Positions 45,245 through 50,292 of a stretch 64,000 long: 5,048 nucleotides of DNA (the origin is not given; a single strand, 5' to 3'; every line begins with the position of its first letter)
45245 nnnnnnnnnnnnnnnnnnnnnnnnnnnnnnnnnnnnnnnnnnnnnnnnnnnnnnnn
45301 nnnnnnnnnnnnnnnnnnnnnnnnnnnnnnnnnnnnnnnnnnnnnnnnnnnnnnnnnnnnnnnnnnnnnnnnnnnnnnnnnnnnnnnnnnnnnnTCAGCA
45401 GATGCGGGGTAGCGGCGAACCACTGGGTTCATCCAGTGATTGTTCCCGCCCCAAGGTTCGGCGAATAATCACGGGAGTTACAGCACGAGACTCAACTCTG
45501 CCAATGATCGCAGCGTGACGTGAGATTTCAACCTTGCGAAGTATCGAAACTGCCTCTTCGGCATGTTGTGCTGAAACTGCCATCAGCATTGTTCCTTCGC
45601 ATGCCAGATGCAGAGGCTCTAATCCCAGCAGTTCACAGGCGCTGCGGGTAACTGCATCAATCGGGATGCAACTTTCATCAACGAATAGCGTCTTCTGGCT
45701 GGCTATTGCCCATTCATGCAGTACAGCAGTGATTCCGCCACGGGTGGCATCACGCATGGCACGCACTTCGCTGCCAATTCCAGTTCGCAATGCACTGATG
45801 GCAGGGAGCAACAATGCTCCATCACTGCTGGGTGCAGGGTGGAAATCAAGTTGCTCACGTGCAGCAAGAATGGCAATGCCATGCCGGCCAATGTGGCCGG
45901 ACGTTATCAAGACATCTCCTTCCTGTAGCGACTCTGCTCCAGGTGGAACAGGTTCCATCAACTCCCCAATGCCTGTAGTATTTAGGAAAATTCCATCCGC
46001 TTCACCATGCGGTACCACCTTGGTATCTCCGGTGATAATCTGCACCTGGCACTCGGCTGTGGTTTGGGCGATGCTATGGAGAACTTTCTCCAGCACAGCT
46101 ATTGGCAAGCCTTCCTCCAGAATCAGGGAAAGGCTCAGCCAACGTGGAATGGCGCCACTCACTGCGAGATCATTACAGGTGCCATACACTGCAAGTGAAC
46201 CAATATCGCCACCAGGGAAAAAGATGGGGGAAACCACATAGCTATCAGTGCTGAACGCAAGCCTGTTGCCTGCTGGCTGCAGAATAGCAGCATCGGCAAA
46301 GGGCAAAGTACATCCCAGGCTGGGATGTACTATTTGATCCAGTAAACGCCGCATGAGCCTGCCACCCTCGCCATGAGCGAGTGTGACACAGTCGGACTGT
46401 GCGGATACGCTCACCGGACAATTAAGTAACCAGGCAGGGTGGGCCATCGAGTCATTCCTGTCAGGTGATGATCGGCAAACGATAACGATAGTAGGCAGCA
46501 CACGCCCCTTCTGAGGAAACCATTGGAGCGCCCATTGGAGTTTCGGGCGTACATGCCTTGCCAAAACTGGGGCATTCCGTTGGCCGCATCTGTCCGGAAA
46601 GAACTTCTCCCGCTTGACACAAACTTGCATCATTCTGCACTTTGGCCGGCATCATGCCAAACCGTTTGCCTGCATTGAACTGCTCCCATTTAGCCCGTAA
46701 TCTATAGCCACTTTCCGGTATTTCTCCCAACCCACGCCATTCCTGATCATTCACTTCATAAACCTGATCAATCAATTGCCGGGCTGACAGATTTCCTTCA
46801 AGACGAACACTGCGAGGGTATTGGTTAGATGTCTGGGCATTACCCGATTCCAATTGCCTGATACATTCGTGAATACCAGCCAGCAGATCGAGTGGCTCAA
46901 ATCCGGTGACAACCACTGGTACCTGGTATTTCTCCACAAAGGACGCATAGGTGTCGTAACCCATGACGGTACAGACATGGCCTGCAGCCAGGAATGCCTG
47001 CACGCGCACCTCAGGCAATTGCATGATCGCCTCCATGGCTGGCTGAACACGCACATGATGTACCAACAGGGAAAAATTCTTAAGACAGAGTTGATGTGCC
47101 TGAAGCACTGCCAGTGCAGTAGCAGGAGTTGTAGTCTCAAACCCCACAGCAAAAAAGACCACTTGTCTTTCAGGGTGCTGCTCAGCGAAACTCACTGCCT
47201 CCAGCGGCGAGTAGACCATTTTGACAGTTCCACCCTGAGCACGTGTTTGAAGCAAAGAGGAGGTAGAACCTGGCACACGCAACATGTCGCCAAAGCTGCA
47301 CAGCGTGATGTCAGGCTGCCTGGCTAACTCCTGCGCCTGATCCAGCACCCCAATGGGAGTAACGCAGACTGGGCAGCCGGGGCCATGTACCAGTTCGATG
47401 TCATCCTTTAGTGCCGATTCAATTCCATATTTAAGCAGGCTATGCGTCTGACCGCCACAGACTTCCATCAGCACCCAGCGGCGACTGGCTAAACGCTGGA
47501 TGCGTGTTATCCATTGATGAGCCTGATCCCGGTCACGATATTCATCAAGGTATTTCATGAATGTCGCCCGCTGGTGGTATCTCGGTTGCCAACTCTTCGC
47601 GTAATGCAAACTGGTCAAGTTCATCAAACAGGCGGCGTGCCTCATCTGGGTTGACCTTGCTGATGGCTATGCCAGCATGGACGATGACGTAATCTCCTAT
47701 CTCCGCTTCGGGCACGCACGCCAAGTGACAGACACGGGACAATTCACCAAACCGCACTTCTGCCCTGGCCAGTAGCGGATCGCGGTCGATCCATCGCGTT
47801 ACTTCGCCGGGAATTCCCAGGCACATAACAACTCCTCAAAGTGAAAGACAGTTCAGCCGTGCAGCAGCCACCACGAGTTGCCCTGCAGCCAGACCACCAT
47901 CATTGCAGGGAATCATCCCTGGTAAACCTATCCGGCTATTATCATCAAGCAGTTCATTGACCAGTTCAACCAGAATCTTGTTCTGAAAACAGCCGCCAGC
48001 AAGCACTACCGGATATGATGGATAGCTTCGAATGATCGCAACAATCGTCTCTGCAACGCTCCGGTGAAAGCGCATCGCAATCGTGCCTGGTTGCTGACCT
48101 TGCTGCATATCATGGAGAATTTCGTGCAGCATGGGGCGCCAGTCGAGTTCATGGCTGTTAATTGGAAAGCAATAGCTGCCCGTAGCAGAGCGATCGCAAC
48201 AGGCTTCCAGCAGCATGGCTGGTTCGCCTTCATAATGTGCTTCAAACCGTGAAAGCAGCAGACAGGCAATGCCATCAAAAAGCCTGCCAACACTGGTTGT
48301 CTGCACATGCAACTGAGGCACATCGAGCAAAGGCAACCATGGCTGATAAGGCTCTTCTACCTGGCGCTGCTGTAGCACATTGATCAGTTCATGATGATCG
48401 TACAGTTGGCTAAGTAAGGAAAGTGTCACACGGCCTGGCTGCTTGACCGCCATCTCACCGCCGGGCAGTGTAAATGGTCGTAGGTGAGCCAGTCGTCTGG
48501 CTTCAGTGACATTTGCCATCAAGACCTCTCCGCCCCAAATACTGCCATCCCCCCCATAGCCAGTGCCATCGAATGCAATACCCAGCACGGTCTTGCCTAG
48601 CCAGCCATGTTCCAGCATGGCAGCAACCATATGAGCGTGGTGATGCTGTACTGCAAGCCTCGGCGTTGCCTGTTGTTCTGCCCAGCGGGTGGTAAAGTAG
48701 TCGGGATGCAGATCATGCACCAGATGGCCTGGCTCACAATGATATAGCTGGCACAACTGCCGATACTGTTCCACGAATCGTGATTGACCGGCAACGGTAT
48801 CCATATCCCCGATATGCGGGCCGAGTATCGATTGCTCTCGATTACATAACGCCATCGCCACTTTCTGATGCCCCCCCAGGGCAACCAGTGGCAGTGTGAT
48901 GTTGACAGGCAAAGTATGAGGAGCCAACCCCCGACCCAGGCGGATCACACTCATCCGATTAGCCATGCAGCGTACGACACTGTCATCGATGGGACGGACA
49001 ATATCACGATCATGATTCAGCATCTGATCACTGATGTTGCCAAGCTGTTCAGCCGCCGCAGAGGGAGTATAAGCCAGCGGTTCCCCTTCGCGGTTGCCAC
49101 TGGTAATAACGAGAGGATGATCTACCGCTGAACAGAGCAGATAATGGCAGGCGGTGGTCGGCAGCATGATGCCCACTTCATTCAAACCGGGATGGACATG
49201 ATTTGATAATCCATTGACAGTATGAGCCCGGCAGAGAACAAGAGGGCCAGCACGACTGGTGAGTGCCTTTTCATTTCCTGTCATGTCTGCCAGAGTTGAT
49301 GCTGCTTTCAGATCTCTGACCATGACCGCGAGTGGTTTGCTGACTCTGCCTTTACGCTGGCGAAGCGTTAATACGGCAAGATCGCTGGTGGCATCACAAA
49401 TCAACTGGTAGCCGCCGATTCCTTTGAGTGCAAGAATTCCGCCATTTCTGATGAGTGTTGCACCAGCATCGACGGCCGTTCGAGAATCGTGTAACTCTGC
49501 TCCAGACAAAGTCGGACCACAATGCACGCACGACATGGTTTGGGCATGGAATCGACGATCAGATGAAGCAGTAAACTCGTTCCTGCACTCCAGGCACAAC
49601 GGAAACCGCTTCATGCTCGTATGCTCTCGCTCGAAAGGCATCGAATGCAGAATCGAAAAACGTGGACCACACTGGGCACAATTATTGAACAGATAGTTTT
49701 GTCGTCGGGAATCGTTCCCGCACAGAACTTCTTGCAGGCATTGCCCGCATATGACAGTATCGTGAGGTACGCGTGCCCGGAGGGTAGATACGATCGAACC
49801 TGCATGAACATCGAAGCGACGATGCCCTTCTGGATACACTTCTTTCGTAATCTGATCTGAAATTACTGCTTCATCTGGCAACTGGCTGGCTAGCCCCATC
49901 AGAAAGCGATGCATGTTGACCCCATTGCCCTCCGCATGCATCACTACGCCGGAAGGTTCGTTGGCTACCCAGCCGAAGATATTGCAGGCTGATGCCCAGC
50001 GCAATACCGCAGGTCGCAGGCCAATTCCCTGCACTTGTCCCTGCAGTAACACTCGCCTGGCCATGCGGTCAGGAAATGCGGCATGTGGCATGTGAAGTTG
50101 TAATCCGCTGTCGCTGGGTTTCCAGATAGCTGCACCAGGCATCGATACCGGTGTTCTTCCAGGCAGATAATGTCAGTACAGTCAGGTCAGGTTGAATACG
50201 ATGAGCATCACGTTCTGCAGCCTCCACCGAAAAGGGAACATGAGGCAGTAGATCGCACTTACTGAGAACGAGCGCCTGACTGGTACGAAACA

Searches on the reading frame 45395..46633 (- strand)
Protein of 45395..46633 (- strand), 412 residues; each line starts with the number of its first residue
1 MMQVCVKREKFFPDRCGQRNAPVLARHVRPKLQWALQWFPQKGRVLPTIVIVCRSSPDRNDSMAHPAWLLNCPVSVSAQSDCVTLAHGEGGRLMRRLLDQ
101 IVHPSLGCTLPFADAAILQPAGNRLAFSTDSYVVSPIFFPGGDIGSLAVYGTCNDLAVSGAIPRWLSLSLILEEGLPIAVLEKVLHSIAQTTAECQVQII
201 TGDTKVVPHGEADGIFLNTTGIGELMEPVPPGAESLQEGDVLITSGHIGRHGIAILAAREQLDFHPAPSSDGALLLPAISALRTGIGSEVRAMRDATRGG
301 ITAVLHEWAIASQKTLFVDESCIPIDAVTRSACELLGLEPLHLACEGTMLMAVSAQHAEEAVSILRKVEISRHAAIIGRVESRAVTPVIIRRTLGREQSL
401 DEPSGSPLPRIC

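Call 74: search_protein_families(library=pfam, proteins=[window:45395-46633:-], max_evalue=0.00001)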
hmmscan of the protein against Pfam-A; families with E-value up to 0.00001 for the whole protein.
window:45395-46633:- (412 aa): 2 families
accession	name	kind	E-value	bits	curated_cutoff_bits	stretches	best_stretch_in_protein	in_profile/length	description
PF02769.27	AIRS_C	-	3e-24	86.4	23.1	1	237-384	1-149/156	AIR synthase related protein, C-terminal domain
PF00586.29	AIRS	-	5.8e-22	78.7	24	1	114-224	3-111/112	AIR synthase related protein, N-terminal domain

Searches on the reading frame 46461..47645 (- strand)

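Call 74: search_protein_families(library=pfam, proteins=[window:46461-47645:-], max_evalue=0.00001)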
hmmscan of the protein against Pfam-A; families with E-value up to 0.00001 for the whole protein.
window:46461-47645:- (394 aa): 1 family
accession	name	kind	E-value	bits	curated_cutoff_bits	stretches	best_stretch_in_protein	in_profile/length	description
PF01924.21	HypD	-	4.3e-148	493.6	25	1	42-389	3-351/351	Hydrogenase formation hypA family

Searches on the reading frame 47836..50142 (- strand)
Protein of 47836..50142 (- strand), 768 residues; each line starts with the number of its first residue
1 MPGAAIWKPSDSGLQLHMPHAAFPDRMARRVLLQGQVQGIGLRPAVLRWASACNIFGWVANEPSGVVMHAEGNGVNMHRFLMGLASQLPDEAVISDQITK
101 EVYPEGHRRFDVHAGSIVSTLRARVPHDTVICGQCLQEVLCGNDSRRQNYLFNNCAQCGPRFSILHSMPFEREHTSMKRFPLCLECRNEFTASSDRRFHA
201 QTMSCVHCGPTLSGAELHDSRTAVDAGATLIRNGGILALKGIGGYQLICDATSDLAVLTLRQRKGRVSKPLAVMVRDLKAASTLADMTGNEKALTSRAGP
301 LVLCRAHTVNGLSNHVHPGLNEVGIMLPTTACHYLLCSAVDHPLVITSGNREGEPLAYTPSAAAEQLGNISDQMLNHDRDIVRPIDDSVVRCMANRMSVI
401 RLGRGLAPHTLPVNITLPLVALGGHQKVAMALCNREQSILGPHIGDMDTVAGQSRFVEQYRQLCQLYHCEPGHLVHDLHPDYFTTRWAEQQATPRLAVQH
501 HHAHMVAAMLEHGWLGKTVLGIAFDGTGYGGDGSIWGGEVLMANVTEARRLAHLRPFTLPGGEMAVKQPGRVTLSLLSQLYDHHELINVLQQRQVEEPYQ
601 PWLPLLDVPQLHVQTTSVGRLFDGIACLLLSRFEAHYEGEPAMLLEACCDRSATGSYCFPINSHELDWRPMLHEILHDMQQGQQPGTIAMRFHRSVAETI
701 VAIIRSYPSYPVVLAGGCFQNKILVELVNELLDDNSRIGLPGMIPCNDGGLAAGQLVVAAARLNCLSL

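Call 74: search_protein_families(library=pfam, proteins=[window:47836-50142:-], max_evalue=0.00001)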
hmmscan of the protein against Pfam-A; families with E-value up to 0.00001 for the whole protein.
window:47836-50142:- (768 aa): 5 families
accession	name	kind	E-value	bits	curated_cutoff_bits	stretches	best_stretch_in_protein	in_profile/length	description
PF22521.2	HypF_C_2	-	3.2e-67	227.3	27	1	521-755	1-241/241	Carbamoyltransferase, Kae1-like Domain, second subdomain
PF01300.24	Sua5_yciO_yrdC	-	2.7e-43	148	25.1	1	230-403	2-178/178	Telomere recombination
PF17788.7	HypF_C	-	1.8e-28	99.6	23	1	418-511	5-99/99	HypF Kae1-like domain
PF07503.17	zf-HYPF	-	9.9e-21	73.7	23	2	182-213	1-32/34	HypF finger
PF00708.24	Acylphosphatase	-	8.8e-12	45.6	22.5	1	30-111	2-84/85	Acylphosphatase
